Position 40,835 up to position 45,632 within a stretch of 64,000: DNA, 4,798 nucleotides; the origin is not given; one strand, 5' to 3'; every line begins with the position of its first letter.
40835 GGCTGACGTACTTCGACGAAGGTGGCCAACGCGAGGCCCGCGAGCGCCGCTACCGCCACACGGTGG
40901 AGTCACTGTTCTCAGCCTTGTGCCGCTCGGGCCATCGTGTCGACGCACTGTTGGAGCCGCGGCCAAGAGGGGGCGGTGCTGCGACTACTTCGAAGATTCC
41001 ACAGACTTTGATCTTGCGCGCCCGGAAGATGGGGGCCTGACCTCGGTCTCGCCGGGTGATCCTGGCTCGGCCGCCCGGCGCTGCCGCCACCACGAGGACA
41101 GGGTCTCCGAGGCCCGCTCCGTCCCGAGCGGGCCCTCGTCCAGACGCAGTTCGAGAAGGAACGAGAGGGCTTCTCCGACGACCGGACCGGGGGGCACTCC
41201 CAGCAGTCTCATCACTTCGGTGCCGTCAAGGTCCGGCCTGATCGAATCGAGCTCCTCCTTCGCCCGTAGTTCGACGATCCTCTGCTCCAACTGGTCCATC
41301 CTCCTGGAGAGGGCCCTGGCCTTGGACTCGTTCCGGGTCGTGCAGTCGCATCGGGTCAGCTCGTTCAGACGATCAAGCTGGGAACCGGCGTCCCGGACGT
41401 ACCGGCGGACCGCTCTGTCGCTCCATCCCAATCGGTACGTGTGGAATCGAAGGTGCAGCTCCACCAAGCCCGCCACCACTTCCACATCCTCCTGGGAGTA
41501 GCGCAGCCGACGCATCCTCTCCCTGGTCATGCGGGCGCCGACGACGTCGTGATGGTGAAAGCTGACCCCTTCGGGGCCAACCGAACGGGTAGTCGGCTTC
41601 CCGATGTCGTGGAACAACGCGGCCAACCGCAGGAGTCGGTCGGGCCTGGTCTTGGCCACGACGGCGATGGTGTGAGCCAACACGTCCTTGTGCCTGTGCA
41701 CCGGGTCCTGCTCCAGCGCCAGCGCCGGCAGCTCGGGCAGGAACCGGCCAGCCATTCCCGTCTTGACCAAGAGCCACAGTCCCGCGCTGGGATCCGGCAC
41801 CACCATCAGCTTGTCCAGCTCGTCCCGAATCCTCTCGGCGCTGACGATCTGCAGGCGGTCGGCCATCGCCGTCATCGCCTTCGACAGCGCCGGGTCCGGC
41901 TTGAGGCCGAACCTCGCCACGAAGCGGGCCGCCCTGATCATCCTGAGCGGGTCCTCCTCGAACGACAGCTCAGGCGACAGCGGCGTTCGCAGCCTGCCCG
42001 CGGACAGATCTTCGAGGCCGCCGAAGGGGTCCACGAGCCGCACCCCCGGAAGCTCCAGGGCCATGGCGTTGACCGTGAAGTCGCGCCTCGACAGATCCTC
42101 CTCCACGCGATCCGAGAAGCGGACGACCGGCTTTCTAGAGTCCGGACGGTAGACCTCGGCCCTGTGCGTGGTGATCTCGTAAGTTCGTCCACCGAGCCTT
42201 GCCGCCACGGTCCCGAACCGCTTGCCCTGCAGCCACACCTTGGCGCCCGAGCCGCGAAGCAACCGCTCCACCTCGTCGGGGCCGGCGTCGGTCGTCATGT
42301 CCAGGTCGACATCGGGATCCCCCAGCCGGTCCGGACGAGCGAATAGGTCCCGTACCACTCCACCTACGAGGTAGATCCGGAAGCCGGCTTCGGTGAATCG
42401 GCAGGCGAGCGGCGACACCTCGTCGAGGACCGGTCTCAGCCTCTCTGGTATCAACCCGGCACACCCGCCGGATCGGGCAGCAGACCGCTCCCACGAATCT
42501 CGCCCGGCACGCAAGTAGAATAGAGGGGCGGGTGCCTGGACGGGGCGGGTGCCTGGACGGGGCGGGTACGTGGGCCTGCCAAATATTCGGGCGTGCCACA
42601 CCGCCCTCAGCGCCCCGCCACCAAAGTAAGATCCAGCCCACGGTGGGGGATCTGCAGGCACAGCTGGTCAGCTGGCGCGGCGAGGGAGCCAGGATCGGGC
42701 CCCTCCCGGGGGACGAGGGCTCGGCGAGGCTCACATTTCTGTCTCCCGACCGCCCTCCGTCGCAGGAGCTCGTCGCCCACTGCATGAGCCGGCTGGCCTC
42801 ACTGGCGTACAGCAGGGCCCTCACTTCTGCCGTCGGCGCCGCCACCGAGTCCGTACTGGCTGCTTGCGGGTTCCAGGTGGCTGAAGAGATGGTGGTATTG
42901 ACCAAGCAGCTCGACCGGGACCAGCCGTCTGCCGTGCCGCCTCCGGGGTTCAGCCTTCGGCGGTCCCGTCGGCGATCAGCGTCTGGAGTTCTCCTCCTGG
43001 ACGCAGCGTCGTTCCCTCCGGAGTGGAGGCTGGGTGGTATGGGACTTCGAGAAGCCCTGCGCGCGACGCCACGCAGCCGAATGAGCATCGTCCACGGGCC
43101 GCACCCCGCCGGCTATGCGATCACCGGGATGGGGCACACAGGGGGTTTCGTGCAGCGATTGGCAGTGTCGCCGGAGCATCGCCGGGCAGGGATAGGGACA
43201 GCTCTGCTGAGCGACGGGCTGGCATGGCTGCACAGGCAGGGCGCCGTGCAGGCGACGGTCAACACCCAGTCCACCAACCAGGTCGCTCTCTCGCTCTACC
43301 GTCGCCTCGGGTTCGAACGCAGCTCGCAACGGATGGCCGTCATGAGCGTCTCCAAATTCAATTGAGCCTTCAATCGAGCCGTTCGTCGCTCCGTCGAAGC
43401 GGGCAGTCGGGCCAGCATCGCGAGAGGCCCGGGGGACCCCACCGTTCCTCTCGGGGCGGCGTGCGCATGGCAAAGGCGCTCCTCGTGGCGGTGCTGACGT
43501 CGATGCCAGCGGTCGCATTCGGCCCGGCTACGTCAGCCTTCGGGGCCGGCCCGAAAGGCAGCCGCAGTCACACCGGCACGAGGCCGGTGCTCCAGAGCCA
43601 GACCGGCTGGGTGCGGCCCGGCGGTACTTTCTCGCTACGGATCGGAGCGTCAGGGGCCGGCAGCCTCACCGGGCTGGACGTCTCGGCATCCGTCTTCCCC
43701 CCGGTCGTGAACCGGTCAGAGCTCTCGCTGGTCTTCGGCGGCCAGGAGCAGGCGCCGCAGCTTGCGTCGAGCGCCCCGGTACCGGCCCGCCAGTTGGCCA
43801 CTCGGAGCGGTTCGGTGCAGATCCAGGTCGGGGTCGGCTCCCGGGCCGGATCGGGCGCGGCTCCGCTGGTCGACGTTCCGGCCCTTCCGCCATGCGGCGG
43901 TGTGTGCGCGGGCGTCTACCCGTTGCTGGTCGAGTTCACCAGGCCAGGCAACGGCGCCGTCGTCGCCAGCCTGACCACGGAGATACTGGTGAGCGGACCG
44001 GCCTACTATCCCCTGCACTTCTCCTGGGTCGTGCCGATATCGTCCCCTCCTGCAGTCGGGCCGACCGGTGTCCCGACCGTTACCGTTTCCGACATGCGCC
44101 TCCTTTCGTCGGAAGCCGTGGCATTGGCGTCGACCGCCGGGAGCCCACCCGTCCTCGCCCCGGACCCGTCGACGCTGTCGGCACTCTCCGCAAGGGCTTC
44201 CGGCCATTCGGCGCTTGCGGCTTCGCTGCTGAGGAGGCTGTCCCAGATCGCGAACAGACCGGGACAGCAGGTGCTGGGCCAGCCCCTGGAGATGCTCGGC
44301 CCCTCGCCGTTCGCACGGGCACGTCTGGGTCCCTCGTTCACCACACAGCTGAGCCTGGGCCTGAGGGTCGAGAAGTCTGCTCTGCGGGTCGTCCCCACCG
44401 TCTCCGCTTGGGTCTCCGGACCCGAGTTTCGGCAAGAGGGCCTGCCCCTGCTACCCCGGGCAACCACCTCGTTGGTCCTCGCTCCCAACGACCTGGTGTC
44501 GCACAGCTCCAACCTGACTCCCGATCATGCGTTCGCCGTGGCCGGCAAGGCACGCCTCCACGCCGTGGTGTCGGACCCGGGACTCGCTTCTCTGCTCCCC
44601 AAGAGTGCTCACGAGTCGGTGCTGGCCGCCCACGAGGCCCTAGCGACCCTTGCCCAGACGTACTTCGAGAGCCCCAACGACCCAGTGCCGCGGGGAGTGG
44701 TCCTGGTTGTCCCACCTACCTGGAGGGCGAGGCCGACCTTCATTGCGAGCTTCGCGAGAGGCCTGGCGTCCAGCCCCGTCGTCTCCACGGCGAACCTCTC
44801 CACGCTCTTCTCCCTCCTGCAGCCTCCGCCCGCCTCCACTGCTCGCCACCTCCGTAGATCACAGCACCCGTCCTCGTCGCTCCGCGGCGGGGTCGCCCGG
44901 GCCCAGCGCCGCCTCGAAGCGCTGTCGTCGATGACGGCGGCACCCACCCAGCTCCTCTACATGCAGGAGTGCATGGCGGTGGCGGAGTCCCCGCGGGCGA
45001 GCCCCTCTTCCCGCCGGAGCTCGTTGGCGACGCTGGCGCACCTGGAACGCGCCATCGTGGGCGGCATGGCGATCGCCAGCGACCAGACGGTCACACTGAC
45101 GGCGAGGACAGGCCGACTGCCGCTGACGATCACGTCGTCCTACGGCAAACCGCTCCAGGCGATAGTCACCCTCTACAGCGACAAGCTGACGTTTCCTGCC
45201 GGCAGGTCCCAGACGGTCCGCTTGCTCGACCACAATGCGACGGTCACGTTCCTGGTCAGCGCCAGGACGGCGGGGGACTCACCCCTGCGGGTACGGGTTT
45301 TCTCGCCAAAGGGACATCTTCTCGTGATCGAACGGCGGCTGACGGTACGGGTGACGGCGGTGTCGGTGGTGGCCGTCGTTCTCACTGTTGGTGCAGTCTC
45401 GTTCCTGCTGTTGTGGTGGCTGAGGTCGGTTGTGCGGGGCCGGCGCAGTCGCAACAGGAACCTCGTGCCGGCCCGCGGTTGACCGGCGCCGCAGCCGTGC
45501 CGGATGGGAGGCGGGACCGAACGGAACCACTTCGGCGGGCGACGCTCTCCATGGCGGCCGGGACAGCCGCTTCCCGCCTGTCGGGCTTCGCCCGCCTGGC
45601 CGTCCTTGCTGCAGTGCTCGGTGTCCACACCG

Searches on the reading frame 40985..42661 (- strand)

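Call 91: search_protein_families(library=pfam, proteins=[window:40985-42661:-], max_evalue=0.0001)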
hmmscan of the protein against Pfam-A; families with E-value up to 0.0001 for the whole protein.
window:40985-42661:- (558 aa): 3 families
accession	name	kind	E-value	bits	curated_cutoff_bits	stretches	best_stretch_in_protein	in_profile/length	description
PF01743.26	PolyA_pol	-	2.9e-30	105.6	23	1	96-225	1-126/126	Poly A polymerase head domain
PF12627.12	PolyA_pol_RNAbd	-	1.1e-15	57.6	22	1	252-312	1-62/64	Probable RNA and SrmB- binding site of polymerase A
PF01966.28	HD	-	1.8e-11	44.8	22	1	340-420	23-93/116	HD domain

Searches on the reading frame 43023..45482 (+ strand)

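Call 91: search_protein_families(library=pfam, proteins=[window:43023-45482:+], max_evalue=0.0001)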
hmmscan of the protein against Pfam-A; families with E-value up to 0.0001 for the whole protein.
window:43023-45482:+ (819 aa): 1 family
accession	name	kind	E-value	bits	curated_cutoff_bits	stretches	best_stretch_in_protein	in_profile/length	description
PF19516.4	DUF6049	-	1.3e-16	60.8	30.1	1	453-810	324-705/708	Family of unknown function (DUF6049)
